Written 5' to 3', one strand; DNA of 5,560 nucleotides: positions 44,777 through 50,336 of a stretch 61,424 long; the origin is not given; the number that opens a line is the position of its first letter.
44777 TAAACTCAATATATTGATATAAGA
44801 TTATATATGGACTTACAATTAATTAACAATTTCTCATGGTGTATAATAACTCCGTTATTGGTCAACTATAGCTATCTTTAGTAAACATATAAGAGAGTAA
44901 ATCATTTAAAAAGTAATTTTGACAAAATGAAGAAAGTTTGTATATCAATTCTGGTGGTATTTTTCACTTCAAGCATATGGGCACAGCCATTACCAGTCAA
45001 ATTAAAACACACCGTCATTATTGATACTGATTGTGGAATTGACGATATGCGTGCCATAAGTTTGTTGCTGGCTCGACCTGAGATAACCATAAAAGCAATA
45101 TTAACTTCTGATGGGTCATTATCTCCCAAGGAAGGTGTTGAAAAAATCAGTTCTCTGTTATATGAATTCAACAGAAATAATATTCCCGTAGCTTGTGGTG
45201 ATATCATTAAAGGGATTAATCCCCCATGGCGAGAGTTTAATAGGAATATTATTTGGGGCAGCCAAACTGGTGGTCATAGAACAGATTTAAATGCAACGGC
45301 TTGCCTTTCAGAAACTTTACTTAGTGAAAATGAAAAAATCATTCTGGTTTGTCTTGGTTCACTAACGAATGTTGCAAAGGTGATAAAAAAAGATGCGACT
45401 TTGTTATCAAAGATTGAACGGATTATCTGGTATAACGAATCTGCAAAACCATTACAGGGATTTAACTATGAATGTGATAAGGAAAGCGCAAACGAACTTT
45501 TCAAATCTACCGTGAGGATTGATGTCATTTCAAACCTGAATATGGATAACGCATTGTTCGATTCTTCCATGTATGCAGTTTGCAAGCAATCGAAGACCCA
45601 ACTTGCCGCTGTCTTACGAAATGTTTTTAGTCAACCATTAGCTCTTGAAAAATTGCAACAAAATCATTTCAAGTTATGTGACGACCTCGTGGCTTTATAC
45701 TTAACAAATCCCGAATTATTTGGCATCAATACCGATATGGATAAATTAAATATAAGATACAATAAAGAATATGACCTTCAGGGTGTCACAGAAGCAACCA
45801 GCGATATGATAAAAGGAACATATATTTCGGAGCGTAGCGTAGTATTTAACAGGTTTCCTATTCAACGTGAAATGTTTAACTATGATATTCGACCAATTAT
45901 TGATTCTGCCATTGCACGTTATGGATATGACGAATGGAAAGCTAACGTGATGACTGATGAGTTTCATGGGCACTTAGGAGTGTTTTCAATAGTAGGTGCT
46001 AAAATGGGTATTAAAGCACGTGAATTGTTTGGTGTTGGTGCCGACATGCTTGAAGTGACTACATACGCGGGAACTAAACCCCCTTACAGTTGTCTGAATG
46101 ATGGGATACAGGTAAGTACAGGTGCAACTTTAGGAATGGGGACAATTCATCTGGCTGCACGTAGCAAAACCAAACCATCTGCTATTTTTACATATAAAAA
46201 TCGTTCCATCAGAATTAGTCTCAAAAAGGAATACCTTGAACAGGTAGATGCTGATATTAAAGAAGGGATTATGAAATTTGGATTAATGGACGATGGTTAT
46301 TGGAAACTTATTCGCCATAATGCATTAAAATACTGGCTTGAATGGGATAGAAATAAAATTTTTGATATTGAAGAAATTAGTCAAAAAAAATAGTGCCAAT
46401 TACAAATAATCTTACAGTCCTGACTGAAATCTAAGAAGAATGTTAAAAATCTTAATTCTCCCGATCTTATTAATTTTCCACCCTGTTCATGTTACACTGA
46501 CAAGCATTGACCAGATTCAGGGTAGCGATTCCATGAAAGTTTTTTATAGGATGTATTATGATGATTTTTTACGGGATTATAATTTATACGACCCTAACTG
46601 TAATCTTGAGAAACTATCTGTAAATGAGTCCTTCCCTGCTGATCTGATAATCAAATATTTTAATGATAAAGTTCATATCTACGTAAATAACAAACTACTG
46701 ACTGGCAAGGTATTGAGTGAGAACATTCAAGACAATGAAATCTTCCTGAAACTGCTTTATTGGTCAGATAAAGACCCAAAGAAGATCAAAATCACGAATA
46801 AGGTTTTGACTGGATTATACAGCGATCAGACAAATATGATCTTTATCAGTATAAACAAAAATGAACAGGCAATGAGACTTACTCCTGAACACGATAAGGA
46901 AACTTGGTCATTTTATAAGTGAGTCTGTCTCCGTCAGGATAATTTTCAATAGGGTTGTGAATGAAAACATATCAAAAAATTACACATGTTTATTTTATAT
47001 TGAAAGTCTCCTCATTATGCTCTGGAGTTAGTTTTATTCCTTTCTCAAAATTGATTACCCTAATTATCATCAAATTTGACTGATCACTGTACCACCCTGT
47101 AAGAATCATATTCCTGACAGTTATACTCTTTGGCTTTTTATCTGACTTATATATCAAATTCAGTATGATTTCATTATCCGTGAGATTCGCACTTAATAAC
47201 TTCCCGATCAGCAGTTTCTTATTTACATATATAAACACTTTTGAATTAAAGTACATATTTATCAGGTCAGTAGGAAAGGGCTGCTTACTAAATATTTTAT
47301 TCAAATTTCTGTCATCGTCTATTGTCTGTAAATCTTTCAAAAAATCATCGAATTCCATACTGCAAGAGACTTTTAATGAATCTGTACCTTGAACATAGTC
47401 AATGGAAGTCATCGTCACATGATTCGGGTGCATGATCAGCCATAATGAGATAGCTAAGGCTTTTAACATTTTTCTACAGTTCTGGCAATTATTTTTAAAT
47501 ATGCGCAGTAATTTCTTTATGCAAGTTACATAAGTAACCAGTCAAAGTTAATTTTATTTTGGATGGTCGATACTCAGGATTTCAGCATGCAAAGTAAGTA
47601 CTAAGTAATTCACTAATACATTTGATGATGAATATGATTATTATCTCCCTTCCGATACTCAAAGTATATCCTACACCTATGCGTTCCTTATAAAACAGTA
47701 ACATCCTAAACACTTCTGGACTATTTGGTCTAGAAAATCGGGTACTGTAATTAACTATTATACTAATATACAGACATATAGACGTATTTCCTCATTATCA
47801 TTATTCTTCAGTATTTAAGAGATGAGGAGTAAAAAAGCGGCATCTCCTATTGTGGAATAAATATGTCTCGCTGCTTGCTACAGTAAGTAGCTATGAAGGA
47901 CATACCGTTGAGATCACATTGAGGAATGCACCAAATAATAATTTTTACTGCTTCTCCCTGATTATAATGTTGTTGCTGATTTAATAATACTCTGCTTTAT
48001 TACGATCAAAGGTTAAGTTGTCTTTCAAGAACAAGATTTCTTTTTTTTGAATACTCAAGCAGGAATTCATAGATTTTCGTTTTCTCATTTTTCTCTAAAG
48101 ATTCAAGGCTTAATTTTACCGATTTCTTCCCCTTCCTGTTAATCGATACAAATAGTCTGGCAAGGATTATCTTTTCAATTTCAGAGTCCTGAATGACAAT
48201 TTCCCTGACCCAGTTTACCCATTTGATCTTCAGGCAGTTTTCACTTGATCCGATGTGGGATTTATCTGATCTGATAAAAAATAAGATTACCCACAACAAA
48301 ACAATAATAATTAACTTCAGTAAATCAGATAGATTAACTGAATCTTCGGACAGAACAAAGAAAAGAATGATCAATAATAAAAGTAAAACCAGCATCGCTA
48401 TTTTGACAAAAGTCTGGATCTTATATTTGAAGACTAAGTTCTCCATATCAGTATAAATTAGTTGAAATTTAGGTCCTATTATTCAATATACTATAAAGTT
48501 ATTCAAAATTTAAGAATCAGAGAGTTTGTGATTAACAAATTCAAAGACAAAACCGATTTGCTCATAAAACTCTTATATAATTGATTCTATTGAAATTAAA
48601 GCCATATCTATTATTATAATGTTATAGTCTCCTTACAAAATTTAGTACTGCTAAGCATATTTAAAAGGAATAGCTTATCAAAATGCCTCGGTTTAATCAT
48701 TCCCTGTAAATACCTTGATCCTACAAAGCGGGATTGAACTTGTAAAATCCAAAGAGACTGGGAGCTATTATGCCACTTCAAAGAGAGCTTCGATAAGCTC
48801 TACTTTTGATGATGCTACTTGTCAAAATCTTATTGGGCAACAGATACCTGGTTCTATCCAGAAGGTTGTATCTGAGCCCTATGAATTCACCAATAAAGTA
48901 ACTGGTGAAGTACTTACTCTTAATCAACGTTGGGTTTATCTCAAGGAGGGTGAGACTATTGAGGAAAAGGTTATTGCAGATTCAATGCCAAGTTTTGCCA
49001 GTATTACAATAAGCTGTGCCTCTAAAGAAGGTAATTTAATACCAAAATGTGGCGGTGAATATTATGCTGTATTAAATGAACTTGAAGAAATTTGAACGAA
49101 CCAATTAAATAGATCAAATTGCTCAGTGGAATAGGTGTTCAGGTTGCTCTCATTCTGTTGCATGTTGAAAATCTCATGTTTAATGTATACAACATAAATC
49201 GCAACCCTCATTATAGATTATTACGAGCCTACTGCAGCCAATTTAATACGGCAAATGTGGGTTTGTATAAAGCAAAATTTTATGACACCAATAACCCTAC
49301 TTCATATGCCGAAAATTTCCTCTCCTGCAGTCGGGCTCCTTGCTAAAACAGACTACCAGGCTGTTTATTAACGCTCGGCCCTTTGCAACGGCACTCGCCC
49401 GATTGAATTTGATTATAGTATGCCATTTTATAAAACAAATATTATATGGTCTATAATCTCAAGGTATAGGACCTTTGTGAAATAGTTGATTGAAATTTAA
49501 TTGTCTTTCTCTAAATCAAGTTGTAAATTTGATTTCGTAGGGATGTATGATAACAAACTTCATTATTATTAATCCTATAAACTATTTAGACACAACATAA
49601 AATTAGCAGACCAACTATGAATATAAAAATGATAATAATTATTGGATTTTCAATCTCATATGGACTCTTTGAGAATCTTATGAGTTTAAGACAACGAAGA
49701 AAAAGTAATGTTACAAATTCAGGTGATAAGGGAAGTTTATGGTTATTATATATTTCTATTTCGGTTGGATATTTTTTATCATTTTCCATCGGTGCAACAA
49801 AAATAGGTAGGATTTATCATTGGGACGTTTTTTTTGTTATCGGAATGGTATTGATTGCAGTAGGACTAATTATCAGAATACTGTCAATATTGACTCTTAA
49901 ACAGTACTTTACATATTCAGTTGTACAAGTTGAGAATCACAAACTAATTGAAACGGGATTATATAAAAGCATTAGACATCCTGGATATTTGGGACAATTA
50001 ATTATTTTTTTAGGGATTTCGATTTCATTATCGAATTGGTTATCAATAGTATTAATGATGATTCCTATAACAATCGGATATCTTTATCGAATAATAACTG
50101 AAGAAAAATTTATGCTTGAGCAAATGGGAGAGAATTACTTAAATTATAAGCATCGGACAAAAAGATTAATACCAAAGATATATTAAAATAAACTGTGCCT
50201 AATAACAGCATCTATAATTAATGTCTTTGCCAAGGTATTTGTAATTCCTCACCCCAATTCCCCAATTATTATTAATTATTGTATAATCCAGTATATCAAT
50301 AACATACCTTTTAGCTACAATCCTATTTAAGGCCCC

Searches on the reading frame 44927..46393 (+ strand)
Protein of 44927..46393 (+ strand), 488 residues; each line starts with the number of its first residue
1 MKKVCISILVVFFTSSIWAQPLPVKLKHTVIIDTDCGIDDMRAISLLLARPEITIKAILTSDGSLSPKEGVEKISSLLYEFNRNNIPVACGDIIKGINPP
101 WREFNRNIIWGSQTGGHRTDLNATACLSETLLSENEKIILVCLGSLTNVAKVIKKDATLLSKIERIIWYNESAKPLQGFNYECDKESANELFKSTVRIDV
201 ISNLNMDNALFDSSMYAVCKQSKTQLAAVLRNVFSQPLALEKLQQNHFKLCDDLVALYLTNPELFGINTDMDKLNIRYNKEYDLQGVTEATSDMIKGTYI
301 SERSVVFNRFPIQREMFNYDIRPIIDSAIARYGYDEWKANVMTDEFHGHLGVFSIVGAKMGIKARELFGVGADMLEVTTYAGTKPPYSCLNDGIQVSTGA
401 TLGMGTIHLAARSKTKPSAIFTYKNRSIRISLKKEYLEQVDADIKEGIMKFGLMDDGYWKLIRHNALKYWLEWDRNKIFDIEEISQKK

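Call 4: search_protein_families(library=pfam, proteins=[window:44927-46393:+], max_evalue=0.01)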
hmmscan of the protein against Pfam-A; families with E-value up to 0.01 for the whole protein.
window:44927-46393:+ (488 aa): 2 families
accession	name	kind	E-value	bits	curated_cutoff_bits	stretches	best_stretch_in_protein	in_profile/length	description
PF01156.24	IU_nuc_hydro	-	1.6e-30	107.2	34.2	1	30-270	1-251/297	Inosine-uridine preferring nucleoside hydrolase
PF02663.19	FmdE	-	1.9e-16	60.8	22.9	1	346-480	1-133/133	FmdE, Molybdenum formylmethanofuran dehydrogenase operon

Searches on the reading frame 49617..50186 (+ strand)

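Call 66: search_protein_families(library=pfam, proteins=[window:49617-50186:+], max_evalue=0.01)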
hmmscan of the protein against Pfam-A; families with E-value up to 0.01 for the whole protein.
window:49617-50186:+ (189 aa): 4 families
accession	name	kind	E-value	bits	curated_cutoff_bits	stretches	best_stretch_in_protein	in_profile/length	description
PF04191.18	PEMT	-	2.4e-15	57.3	25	1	73-171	3-103/105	Phospholipid methyltransferase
PF04140.19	ICMT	-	5.3e-15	56.1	24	1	79-167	4-94/95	Isoprenylcysteine carboxyl methyltransferase (ICMT) family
PF06966.17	DUF1295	-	5.2e-09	36.4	20.4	1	52-181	99-235/235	Protein of unknown function (DUF1295)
PF02544.21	Steroid_dh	-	0.00014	22.4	22.6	1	64-189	33-150/150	3-oxo-5-alpha-steroid 4-dehydrogenase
